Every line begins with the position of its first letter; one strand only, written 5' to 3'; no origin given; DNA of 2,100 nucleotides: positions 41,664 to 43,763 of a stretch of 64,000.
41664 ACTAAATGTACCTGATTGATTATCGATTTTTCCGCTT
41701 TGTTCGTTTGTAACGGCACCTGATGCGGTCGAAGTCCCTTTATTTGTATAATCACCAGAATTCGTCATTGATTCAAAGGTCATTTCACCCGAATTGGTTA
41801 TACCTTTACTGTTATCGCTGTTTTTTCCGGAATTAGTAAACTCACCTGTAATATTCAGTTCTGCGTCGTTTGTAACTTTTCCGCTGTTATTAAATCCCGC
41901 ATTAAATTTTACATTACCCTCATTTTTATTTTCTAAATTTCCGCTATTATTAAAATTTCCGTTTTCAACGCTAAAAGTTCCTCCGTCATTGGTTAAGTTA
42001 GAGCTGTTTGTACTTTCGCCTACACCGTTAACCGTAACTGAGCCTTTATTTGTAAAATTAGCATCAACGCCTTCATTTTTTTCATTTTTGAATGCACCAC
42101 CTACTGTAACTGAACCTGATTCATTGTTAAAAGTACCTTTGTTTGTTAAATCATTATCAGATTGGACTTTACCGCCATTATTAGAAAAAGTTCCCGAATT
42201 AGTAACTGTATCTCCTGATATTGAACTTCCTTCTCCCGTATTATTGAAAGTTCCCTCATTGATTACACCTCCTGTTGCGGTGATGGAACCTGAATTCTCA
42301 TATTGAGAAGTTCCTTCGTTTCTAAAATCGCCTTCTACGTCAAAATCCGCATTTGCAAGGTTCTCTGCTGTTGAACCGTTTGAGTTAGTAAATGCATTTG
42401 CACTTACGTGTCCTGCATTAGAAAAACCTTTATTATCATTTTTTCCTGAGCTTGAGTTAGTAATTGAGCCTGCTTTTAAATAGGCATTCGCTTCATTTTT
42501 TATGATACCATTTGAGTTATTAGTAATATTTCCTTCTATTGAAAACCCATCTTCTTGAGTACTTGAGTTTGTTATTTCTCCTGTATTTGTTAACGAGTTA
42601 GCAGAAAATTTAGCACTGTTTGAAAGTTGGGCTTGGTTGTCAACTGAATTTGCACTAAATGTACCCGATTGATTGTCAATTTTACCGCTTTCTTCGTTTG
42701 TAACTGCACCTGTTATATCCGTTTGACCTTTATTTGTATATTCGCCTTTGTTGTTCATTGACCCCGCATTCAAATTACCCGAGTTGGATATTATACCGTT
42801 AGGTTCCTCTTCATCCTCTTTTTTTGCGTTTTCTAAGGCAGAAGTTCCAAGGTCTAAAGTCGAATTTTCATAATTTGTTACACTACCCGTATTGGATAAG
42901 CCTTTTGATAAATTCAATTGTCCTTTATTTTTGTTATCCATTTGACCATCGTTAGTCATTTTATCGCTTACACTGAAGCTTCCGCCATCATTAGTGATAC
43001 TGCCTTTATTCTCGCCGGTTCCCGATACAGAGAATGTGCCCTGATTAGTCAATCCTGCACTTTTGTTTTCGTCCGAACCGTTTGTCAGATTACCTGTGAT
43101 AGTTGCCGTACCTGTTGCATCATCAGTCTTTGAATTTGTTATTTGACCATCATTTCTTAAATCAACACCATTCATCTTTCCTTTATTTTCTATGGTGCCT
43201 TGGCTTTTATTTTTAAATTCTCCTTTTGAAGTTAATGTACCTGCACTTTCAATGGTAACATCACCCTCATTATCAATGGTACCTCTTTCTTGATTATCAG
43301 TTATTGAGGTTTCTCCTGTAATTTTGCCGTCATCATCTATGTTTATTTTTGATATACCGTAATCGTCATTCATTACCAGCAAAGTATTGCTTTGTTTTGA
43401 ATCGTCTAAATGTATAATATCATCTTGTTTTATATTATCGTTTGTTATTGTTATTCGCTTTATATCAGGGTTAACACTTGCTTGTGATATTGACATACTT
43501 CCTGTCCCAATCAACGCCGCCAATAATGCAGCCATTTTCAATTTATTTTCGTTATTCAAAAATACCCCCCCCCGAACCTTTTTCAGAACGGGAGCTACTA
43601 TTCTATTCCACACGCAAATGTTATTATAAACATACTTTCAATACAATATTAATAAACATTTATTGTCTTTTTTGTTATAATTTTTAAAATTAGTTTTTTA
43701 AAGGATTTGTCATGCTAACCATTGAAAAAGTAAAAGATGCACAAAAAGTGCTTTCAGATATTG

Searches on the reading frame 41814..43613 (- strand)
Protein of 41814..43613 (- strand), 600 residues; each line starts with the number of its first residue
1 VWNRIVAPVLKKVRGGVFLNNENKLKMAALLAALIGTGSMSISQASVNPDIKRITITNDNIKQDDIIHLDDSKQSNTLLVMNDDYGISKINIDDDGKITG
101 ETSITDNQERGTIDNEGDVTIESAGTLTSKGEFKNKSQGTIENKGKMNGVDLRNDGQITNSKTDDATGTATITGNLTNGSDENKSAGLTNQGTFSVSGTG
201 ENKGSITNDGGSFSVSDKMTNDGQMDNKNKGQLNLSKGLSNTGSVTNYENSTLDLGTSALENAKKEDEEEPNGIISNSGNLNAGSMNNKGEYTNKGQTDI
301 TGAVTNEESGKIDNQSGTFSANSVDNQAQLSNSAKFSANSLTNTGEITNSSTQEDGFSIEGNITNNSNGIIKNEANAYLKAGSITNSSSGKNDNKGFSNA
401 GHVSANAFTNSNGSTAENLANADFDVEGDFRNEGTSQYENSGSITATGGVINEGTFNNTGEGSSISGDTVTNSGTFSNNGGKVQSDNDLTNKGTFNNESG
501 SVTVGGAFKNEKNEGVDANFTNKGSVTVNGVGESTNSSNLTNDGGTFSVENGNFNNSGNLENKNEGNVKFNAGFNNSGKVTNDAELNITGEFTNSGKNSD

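Call 70: find_homologous_proteins(query=window:41814-43613:-)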
Query window:41814-43613:-: 8000 candidates shared short words with the query, none scored E <= 0.001.
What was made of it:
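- Tried and rejected: A homologue search with the N-terminal 600 aa of the 2,399-aa ORF returned nothing (call 70), so conservation of the third tract could not be assessed.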
